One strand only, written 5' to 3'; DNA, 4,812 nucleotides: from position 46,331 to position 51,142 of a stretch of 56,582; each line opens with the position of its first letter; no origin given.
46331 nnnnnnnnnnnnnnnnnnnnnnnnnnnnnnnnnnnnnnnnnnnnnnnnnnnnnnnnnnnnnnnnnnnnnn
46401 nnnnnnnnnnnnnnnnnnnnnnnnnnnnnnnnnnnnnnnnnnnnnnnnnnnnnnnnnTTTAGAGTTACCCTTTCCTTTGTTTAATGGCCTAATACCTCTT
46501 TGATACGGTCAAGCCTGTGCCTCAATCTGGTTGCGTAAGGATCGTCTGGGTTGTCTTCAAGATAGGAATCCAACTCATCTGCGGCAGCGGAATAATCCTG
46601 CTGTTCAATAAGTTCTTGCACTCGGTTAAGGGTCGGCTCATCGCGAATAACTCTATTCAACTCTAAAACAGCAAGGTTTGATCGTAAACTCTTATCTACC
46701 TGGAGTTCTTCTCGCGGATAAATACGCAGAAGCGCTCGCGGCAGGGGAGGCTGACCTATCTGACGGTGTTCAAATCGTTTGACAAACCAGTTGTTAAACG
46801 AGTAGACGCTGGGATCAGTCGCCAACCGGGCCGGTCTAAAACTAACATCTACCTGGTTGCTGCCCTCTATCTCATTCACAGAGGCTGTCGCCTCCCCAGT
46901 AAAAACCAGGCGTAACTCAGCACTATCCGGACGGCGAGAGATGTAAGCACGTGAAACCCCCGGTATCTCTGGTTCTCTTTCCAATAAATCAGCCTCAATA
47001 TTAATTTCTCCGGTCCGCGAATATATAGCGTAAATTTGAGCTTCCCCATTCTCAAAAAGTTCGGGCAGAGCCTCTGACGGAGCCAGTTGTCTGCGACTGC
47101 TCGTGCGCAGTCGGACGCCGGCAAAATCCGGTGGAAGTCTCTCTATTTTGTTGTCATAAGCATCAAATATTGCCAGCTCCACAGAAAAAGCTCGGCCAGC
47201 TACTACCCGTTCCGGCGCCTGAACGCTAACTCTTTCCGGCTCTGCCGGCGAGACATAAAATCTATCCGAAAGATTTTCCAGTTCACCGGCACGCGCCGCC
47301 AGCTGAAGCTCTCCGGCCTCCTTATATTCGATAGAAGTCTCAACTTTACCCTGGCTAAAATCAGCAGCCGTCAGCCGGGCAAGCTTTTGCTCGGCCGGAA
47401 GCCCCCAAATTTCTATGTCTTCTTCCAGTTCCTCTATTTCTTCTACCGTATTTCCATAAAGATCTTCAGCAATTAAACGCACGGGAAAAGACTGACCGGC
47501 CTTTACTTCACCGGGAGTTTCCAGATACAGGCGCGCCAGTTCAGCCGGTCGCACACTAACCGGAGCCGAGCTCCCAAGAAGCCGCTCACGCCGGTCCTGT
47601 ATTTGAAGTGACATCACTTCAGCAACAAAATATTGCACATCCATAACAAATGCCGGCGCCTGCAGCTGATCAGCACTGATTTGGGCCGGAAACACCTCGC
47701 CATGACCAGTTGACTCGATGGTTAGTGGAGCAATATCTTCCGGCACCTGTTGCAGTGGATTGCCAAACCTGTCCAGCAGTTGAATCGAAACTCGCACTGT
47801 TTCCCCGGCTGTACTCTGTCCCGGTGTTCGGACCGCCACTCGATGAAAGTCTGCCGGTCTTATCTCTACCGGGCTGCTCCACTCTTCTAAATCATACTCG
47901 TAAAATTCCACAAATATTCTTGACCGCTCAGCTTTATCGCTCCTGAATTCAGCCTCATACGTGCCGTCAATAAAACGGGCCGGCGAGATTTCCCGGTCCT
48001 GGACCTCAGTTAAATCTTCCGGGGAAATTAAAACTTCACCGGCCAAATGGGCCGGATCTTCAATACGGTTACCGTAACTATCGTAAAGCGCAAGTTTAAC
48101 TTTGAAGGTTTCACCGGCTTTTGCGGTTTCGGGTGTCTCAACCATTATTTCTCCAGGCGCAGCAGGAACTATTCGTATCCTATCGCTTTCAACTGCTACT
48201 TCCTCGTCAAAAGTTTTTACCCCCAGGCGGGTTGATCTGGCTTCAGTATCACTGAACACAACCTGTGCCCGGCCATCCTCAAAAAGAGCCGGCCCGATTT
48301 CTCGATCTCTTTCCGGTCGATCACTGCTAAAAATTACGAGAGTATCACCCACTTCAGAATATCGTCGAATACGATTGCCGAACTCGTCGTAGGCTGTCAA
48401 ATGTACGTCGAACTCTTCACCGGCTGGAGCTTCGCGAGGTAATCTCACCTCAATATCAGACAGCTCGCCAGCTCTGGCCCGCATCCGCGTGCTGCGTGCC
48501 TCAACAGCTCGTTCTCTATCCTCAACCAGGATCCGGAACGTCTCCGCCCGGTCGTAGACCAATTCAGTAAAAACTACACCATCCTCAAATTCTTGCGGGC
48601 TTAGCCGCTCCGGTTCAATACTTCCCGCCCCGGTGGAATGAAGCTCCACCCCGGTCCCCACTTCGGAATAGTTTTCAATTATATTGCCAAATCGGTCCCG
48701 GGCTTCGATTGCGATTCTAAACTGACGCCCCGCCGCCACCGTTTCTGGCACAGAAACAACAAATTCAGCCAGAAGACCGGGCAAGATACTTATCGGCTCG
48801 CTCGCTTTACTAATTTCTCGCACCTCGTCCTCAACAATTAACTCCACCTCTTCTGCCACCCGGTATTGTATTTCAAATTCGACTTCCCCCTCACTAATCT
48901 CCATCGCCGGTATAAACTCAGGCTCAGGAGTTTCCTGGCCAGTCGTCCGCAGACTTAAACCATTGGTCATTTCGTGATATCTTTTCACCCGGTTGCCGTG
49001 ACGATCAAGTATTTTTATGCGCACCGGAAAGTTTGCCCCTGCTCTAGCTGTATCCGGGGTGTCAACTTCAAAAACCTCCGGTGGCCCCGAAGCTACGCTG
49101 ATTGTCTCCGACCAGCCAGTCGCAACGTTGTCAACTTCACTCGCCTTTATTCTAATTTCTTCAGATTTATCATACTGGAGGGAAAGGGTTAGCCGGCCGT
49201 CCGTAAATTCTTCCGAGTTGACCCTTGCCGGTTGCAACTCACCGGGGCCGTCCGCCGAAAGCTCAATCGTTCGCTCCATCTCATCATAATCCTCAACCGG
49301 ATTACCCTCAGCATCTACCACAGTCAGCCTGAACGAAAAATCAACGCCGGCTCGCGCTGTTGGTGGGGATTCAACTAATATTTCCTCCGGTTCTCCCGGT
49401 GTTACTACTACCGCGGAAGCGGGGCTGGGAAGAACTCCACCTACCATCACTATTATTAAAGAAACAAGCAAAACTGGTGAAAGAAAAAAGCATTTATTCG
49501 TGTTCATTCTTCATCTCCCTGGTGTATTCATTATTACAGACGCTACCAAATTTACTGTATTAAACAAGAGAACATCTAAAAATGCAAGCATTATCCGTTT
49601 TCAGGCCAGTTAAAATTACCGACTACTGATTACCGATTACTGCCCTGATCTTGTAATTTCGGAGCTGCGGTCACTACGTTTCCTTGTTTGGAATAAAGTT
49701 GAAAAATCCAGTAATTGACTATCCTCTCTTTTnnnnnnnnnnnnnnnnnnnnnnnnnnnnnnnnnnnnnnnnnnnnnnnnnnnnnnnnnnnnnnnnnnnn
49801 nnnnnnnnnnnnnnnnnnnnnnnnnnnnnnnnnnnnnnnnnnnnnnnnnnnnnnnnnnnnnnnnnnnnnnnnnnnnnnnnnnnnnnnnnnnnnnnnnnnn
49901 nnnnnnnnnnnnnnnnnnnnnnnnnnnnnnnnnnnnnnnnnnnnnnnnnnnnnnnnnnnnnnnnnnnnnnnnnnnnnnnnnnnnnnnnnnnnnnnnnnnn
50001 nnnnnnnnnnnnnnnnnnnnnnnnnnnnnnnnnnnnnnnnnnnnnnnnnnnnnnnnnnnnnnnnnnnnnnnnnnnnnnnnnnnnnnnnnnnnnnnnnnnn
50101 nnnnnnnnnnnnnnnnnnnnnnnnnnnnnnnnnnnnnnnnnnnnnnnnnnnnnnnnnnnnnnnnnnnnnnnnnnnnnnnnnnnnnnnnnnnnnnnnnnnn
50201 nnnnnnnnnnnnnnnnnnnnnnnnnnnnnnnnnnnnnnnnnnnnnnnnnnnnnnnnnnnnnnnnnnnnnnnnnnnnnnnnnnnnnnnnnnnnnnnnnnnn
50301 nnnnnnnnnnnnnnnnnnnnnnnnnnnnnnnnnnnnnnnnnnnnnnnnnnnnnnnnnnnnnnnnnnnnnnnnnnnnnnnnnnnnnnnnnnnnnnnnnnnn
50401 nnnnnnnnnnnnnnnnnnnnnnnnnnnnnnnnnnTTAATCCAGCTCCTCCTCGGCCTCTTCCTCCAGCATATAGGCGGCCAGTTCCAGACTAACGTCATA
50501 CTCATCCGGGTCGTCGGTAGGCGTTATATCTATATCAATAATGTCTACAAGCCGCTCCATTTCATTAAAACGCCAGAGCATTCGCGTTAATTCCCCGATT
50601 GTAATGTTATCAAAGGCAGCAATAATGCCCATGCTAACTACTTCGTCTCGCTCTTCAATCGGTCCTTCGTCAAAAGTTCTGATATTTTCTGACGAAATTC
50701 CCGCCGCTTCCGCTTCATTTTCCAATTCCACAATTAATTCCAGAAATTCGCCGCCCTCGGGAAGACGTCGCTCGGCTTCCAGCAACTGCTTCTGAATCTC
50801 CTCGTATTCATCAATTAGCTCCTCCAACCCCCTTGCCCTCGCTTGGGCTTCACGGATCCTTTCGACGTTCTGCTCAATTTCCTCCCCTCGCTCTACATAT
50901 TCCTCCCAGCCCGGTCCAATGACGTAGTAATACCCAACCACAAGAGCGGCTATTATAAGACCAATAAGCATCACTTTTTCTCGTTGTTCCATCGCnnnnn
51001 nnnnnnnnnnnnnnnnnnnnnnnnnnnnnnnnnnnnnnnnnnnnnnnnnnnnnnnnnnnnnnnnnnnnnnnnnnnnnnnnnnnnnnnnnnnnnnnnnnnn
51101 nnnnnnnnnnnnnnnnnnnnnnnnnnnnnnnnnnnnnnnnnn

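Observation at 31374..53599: A 22-kb supercluster joining a complete ComEA/ComEC uptake module to a pilMN-O-P-Q outer-membrane module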

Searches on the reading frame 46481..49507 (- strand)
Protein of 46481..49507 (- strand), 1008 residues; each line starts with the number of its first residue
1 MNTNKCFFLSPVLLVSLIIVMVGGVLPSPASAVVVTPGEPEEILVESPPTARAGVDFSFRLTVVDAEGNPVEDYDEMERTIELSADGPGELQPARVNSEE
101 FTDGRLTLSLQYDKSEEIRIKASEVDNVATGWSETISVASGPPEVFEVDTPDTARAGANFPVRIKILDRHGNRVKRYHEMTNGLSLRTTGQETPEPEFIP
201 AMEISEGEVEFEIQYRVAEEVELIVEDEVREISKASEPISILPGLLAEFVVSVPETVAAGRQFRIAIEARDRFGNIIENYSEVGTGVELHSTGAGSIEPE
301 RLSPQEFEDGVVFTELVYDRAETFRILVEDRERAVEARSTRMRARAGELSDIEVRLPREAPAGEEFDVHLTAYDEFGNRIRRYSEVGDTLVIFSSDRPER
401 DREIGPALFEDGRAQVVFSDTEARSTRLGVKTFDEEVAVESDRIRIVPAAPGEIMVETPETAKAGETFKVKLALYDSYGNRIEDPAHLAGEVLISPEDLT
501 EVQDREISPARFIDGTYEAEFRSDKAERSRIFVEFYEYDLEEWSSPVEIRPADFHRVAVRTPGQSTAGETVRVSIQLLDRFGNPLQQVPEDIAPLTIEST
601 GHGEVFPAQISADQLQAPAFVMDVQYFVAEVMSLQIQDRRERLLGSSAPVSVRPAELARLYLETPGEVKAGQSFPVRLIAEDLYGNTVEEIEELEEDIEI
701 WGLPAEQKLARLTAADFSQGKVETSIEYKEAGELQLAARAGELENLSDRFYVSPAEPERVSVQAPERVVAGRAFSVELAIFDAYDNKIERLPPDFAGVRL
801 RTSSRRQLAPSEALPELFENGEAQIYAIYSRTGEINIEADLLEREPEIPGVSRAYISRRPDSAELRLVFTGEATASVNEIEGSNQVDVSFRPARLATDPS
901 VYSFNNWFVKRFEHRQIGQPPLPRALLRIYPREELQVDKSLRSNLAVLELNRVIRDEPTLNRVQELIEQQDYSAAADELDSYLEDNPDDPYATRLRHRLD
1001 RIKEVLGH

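Call 3: search_protein_families(library=pfam, proteins=[window:46481-49507:-], max_evalue=0.01)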
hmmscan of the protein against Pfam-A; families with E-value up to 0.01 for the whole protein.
window:46481-49507:- (1008 aa): 6 families
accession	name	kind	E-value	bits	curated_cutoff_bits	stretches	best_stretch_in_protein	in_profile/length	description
PF23616.1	Ig_GEX2_N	-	1e-07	32.4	27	0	566-594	15-42/105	GEX2 N-terminal Ig-like domain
PF19271.4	Nis1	-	2.9e-06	28.3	27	0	251-284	8-37/114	Nis1 family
PF02369.22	Big_1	-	8e-06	26.3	34.9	0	58-123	20-79/93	Bacterial Ig-like domain (group 1)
PF00630.25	Filamin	-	2.9e-05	25.3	26.9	0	460-539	15-86/93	Filamin/ABP280 repeat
PF18565.7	Glyco_hydro2_C5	-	0.00019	21.7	32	0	60-94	21-52/103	Glycoside hydrolase family 2 C-terminal domain 5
PF13371.12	TPR_9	-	0.0024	18.3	35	1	968-999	41-72/73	Tetratricopeptide repeat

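Call 29: search_protein_families(library=ncbifam, proteins=[window:46481-49507:-], max_evalue=0.01)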
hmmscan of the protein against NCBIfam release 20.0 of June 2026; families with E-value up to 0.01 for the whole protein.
window:46481-49507:- (1008 aa): 1 family
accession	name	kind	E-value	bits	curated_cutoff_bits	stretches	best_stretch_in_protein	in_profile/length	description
NF038353.1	FxLYD_dom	domain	0.001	18.9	23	0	159-185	20-46/71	FxLYD domain-containing protein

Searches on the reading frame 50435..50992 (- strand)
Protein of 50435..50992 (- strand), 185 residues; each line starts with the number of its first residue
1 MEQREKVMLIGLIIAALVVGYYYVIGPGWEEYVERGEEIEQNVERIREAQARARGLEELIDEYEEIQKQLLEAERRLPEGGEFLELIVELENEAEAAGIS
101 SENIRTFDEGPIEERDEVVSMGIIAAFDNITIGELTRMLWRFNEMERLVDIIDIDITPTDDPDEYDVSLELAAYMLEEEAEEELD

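Call 3: search_protein_families(library=pfam, proteins=[window:50435-50992:-], max_evalue=0.01)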
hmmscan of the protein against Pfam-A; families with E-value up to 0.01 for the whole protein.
window:50435-50992:- (185 aa): 3 families
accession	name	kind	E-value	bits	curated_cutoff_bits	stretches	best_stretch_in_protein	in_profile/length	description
PF04350.18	PilO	-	1.2e-08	35.7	22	1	41-171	10-136/145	Pilus assembly protein, PilO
PF04612.17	T2SSM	-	0.003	18.2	27.8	1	2-67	12-71/160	Type II secretion system (T2SS), protein M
PF08951.15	EntA_Immun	-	0.0033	18.1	22.1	1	58-93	15-50/73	Enterocin A Immunity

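Call 29: search_protein_families(library=ncbifam, proteins=[window:50435-50992:-], max_evalue=0.01)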
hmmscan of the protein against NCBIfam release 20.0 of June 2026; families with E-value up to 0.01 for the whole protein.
window:50435-50992:- (185 aa): 1 family
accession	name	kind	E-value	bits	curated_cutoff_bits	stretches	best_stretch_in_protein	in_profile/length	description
NF040576.1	T2SS_GspM_XpsM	equivalog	9.5e-07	28.6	60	1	8-103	3-104/180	type II secretion system protein GspM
